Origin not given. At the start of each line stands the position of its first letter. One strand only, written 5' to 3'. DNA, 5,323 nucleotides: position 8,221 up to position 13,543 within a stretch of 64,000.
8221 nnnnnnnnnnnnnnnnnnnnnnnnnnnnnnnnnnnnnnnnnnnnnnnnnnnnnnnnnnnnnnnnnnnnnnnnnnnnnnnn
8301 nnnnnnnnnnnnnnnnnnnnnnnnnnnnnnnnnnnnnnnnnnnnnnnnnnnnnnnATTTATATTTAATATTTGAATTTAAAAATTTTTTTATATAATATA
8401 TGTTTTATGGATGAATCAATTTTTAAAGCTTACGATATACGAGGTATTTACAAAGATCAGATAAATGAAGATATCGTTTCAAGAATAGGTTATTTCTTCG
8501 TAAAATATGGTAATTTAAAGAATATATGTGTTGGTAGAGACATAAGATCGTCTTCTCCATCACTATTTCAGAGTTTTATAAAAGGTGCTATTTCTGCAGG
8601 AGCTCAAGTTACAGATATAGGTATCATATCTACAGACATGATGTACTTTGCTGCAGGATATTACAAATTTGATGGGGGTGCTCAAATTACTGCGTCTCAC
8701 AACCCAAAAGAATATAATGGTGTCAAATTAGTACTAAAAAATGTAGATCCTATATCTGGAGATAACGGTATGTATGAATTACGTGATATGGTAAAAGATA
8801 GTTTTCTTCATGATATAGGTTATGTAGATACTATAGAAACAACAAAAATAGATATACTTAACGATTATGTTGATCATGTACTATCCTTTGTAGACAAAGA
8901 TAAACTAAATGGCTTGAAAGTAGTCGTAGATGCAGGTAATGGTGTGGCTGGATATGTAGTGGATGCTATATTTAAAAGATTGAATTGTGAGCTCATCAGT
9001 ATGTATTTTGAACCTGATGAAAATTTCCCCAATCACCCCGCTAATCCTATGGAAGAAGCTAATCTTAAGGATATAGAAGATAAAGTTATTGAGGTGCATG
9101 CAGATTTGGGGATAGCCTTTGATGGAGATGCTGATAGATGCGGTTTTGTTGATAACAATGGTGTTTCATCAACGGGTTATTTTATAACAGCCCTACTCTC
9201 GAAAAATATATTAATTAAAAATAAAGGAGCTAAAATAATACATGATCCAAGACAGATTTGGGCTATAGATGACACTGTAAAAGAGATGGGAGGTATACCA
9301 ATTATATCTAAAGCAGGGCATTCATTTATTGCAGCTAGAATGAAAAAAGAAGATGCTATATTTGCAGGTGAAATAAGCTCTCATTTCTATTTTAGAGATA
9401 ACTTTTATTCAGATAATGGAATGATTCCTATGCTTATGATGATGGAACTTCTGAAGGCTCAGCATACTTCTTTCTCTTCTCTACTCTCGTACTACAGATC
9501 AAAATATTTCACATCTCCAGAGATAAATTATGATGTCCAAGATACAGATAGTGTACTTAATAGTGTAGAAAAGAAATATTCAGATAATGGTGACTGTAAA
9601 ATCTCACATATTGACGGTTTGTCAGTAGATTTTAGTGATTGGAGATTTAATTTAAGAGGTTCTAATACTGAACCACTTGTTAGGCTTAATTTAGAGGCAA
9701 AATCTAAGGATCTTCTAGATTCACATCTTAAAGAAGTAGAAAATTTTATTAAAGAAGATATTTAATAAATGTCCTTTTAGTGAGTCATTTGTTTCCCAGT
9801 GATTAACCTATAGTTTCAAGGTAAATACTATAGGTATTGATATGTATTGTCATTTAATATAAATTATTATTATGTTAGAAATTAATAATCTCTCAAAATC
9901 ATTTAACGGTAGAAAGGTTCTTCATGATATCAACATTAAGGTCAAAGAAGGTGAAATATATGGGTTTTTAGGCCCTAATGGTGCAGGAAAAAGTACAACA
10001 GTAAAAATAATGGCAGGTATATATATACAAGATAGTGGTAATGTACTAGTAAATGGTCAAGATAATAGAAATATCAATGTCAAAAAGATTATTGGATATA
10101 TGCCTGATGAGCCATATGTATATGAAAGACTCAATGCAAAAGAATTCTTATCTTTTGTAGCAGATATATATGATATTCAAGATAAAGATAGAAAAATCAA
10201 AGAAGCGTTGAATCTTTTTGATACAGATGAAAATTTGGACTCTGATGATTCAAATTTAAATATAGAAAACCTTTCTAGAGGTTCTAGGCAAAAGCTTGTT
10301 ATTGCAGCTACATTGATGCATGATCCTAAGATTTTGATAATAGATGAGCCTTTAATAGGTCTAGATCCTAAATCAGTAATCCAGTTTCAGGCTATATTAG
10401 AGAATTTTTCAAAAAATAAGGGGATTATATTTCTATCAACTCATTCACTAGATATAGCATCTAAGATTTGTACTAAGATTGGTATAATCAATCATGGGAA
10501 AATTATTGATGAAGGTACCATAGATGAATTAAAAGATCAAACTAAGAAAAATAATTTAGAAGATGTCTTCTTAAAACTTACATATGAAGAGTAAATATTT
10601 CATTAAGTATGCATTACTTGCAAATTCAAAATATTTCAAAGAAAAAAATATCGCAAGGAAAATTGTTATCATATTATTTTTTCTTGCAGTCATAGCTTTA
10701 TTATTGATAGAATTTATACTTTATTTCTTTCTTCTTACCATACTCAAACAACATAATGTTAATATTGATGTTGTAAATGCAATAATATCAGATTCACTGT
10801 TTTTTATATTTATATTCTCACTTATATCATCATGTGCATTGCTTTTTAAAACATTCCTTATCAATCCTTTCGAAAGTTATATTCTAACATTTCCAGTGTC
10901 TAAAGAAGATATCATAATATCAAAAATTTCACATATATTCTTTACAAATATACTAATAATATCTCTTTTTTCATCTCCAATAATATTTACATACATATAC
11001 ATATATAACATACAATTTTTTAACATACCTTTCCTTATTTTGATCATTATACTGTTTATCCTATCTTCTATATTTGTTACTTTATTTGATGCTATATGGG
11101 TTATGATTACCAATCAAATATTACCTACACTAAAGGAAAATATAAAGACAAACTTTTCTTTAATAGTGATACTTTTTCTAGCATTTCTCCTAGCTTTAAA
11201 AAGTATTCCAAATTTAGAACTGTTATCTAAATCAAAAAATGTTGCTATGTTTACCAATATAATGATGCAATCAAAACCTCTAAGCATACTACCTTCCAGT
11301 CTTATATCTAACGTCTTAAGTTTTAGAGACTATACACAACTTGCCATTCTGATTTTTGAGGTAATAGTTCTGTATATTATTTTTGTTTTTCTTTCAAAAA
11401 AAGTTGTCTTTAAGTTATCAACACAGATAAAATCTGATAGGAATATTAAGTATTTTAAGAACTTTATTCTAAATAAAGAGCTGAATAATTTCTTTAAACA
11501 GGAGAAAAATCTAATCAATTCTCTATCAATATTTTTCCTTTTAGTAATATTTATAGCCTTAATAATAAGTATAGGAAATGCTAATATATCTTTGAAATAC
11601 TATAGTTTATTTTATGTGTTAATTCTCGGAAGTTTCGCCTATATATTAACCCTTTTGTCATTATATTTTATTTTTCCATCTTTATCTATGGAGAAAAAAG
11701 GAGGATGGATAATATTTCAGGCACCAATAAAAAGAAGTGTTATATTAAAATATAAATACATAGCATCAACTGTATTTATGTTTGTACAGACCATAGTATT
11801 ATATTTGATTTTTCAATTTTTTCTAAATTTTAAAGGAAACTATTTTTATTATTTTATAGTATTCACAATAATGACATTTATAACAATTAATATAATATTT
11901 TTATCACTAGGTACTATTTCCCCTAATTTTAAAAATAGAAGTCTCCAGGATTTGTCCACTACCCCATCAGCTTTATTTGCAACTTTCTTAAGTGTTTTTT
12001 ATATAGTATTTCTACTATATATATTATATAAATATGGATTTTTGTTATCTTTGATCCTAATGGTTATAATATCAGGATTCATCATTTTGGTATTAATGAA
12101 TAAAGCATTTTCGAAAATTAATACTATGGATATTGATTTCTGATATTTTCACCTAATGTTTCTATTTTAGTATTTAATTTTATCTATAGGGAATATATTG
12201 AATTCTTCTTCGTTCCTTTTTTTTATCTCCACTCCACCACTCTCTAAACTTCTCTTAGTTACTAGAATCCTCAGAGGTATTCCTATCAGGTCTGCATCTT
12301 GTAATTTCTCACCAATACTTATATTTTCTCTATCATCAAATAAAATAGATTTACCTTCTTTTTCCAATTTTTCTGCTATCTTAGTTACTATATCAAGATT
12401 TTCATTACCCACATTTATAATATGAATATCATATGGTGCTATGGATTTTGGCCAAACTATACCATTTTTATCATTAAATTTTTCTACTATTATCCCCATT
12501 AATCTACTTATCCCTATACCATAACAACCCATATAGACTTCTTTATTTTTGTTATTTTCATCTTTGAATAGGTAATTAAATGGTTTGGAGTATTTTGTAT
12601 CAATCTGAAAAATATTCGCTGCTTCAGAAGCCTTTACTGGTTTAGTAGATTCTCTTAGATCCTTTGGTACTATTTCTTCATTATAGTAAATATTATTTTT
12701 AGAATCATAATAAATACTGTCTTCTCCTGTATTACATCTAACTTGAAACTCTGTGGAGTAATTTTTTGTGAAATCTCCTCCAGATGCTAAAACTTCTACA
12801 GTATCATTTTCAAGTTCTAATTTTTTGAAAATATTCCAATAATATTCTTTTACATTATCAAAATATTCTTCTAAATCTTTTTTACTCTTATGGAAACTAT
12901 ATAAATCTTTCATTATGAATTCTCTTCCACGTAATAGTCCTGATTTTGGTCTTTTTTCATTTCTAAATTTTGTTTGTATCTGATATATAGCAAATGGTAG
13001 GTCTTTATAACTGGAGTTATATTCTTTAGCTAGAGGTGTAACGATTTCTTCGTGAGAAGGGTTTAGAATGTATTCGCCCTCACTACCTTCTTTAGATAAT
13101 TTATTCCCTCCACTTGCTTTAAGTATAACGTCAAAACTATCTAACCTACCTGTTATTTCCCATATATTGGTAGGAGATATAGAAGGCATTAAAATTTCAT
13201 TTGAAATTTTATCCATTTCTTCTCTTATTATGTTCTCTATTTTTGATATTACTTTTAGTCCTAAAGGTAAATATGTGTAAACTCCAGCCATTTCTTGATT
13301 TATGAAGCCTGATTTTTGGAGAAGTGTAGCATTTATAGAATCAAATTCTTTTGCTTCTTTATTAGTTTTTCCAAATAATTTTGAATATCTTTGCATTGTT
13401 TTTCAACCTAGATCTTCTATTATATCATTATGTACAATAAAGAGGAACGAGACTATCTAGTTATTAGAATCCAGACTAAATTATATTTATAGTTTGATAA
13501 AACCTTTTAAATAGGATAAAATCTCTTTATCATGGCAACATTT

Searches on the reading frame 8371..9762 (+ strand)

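Call 77: search_protein_families(library=pfam, proteins=[window:8371-9762:+], max_evalue=0.00001)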
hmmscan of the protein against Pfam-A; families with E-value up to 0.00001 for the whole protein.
window:8371-9762:+ (464 aa): 4 families
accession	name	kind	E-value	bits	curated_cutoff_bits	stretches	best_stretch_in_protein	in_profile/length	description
PF02878.22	PGM_PMM_I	-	1.5e-31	109.4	22.5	1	17-130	3-121/138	Phosphoglucomutase/phosphomannomutase, alpha/beta/alpha domain I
PF02879.22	PGM_PMM_II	-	1.4e-29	103.1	29.3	1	165-264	2-103/103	Phosphoglucomutase/phosphomannomutase, alpha/beta/alpha domain II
PF02880.22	PGM_PMM_III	-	1.2e-19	71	20.7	1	269-373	2-109/115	Phosphoglucomutase/phosphomannomutase, alpha/beta/alpha domain III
PF00408.26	PGM_PMM_IV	-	1.7e-07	31.6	23.1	1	384-455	1-64/68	Phosphoglucomutase/phosphomannomutase, C-terminal domain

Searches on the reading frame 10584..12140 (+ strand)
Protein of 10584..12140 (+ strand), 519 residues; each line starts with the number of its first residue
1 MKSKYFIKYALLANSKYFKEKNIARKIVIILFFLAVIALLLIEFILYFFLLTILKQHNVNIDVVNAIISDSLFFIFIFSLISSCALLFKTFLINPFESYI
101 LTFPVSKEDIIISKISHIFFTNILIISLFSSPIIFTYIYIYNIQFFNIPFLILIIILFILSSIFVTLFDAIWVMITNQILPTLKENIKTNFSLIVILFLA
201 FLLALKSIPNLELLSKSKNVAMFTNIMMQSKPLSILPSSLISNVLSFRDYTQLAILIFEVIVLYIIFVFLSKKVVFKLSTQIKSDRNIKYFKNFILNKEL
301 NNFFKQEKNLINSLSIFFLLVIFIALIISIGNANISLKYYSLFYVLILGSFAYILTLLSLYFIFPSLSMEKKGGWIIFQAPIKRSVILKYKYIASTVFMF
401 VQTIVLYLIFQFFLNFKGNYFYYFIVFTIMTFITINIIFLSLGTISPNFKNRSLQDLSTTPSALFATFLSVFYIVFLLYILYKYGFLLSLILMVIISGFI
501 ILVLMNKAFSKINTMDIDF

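Call 77: search_protein_families(library=pfam, proteins=[window:10584-12140:+], max_evalue=0.00001)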
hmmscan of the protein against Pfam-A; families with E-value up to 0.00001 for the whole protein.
window:10584-12140:+ (519 aa): 1 family
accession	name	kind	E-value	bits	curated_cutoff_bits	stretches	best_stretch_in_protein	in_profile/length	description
PF16949.11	ABC_tran_2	-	2.6e-11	43.5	25.7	1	29-480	8-488/542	Putative ATP-binding cassette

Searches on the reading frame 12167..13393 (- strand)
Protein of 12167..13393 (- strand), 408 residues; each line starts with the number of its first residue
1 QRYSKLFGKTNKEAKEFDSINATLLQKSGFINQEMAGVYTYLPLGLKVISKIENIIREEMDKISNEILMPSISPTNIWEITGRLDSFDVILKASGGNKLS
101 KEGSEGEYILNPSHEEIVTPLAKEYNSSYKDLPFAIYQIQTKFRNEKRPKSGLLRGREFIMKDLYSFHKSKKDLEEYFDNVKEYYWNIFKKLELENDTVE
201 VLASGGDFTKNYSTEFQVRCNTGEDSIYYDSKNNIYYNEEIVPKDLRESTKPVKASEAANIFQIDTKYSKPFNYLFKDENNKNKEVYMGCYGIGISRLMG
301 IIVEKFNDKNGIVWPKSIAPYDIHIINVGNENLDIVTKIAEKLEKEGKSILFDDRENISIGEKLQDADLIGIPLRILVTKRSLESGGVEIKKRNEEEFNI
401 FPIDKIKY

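Call 77: search_protein_families(library=pfam, proteins=[window:12167-13393:-], max_evalue=0.00001)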
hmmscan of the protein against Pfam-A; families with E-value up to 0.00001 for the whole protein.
window:12167-13393:- (408 aa): 2 families
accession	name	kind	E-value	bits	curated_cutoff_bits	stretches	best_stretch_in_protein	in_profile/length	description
PF00587.30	tRNA-synt_2b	-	1.7e-32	113.4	29.3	1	105-305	8-178/179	tRNA synthetase class II core domain (G, H, P, S and T)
PF03129.25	HGTP_anticodon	-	2.1e-15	57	21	1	323-405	2-86/94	Anticodon binding domain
